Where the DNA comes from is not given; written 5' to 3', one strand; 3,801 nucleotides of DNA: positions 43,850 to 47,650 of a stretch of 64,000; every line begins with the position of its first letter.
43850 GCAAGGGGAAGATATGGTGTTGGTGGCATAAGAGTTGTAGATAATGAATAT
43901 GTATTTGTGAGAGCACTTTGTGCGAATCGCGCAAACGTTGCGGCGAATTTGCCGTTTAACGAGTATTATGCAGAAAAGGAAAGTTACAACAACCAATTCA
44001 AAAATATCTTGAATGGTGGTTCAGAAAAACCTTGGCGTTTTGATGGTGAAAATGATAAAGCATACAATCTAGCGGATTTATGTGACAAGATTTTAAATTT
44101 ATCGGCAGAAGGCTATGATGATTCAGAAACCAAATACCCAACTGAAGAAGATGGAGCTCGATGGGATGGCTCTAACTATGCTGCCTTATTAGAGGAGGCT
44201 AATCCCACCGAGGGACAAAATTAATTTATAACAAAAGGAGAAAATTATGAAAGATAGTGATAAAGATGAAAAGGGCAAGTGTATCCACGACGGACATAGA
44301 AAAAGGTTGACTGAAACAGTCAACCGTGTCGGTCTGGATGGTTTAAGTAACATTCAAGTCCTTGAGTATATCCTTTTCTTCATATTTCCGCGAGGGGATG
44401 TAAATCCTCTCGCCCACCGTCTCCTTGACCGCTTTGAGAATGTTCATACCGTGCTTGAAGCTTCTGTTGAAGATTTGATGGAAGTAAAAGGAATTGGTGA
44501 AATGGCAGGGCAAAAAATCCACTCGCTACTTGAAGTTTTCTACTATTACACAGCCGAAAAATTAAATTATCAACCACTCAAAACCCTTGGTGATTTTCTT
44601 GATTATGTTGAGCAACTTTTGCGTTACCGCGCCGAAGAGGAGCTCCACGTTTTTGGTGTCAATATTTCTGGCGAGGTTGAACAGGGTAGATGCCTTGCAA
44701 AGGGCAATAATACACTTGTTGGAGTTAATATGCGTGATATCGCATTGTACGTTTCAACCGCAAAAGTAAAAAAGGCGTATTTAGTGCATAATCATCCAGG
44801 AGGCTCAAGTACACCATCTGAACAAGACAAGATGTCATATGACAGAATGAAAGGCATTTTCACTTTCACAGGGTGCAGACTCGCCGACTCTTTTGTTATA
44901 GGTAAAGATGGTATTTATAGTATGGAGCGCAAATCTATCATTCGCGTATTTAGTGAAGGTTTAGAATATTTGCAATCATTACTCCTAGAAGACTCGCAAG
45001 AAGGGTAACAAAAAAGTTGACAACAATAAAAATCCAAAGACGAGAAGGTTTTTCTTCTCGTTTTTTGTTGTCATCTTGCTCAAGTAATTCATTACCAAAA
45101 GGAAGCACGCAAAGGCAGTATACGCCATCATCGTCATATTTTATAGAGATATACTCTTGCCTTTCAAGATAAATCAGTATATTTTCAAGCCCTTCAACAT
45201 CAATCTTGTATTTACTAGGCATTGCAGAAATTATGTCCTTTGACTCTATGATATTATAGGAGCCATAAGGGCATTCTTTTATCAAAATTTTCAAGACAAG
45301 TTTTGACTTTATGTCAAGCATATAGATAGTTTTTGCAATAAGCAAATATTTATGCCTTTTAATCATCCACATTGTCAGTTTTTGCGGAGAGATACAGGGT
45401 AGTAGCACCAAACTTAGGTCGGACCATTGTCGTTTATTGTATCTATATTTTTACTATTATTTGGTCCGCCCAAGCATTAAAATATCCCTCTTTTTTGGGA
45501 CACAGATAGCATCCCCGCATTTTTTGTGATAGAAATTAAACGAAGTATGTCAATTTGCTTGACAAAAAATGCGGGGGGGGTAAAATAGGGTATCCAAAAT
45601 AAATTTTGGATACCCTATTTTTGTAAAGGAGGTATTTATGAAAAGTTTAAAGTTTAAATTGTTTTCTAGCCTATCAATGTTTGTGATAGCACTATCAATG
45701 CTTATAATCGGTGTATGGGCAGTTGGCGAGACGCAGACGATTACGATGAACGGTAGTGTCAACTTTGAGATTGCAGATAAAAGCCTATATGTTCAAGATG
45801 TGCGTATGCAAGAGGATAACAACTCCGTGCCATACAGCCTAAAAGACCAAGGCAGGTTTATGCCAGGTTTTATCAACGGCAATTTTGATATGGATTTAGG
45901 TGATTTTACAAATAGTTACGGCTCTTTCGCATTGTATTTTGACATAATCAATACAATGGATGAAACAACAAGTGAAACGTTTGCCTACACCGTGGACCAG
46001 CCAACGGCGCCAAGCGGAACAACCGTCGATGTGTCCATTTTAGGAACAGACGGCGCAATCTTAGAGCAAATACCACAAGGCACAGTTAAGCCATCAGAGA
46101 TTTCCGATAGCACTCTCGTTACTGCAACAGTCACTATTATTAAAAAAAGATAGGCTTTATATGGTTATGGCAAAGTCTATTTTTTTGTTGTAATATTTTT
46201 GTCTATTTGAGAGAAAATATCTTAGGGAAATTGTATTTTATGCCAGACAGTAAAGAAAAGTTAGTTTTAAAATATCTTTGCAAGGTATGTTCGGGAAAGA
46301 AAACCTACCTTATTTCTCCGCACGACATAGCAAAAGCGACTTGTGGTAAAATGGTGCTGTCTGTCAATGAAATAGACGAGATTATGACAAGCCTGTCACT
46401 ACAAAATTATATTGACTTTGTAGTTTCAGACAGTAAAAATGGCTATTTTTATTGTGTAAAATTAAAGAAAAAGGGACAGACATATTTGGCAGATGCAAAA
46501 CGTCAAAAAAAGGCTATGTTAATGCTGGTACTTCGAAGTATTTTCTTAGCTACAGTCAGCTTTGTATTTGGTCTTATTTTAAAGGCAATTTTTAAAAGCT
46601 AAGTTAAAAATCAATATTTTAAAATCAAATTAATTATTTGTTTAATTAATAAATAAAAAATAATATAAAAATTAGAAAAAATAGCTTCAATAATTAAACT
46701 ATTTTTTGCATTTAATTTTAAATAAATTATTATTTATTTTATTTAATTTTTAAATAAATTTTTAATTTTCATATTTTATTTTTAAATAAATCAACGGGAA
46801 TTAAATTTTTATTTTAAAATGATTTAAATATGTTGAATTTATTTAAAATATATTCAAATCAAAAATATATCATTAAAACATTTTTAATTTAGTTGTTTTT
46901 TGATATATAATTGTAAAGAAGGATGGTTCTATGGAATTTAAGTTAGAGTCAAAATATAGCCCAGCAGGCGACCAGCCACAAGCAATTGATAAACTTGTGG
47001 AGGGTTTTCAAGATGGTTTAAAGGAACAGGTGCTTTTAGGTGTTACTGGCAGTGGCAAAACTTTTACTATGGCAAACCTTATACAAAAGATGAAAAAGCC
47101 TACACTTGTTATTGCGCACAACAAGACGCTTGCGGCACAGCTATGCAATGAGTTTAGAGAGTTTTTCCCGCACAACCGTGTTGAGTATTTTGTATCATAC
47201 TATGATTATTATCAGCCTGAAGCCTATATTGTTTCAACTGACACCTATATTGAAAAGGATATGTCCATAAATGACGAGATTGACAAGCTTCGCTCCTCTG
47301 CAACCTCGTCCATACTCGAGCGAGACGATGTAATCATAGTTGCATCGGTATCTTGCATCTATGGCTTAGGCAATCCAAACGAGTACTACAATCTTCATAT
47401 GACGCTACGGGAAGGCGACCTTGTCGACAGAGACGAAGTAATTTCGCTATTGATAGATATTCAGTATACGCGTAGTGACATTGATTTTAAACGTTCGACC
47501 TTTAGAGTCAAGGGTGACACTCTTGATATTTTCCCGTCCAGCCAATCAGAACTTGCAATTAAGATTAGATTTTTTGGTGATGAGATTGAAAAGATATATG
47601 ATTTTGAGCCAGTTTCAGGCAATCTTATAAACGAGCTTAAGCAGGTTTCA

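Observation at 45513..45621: G8 homopolymer in a promoter spacer, 15-bp distal inverted repeat and 40-bp palindrome: candidate phase-variable switch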

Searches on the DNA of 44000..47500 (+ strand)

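Call 6: search_rna_families(source=window, start=44000, end=47500, threshold=evalue, max_evalue=1)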
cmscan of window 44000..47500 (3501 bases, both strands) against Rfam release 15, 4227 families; matches with E-value up to 1: 1.
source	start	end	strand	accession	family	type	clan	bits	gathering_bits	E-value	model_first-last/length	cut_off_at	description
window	44110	44186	+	RF01172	sn2343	Gene; snRNA; snoRNA; CD-box;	-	22.1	60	0.067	1-78/78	no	Small nucleolar RNA sn2343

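Call 73: search_rna_families(sources=[L059, L006, L008, L009, L064], threshold=evalue, max_evalue=0.1)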
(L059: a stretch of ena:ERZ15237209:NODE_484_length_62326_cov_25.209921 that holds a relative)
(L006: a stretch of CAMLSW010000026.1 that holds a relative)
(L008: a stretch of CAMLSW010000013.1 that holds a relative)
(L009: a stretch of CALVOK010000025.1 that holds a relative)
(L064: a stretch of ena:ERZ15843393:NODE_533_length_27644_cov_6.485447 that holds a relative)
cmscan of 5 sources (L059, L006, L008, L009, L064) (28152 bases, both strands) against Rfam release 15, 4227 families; matches with E-value up to 0.1: 2.
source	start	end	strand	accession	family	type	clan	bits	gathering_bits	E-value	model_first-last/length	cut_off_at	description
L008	305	389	-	RF00005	tRNA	Gene; tRNA;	CL00001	57.8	29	3e-10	1-71/71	no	tRNA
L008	305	354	+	RF04351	Plastid-psbl-rps4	Cis-reg;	-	32.9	68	0.0021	1-53/53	no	Plastid-psbl-rps4 3UTR RNA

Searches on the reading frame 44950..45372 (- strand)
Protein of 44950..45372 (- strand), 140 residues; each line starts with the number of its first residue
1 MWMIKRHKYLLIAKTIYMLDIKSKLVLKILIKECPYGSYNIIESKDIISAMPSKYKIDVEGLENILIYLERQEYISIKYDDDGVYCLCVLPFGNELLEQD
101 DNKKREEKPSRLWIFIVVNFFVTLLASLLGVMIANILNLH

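Call 7: search_protein_families(library=pfam, proteins=[window:44950-45321:-], max_evalue=0.1)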
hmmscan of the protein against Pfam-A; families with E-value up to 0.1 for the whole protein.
window:44950-45321:- (123 aa): 0 families

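Call 70: search_protein_families(library=ncbifam, proteins=[window:44950-45321:-], max_evalue=0.05)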
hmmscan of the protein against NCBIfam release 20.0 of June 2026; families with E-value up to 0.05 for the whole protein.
window:44950-45321:- (123 aa): 0 families

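Call 81: find_encoding_contigs(protein=window:44950-45372:-, flank=1200, max_places=10)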
Protein window:44950-45372:- (140 aa): 12 contigs read that carry it; 7 places shown.
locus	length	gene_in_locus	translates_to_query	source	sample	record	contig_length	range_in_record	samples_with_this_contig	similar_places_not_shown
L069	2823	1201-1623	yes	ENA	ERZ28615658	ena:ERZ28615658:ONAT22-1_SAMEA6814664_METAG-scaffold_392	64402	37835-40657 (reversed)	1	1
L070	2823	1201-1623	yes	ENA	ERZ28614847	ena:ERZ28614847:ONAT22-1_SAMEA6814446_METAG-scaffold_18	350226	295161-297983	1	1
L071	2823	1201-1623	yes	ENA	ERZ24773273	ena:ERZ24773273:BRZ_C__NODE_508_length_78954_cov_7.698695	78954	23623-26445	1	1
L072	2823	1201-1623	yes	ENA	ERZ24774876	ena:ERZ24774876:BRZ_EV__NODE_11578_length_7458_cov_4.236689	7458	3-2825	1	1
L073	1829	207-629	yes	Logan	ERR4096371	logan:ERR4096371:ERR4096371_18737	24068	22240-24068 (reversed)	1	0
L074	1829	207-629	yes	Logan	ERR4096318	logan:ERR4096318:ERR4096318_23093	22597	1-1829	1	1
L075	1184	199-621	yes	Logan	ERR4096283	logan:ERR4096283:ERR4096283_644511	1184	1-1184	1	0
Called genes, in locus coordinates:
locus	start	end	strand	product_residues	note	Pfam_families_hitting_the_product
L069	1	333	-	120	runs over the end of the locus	-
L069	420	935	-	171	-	-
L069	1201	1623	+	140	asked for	-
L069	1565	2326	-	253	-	PF04002:RadC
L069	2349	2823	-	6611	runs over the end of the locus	-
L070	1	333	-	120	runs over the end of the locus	-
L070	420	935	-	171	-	-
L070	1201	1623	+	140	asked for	-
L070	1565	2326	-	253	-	PF04002:RadC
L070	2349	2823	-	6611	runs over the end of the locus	-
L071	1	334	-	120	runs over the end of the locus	-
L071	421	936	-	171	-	-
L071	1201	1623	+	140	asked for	-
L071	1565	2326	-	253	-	PF04002:RadC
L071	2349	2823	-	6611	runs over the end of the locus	-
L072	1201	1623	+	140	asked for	-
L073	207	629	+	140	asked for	-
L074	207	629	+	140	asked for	-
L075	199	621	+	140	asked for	-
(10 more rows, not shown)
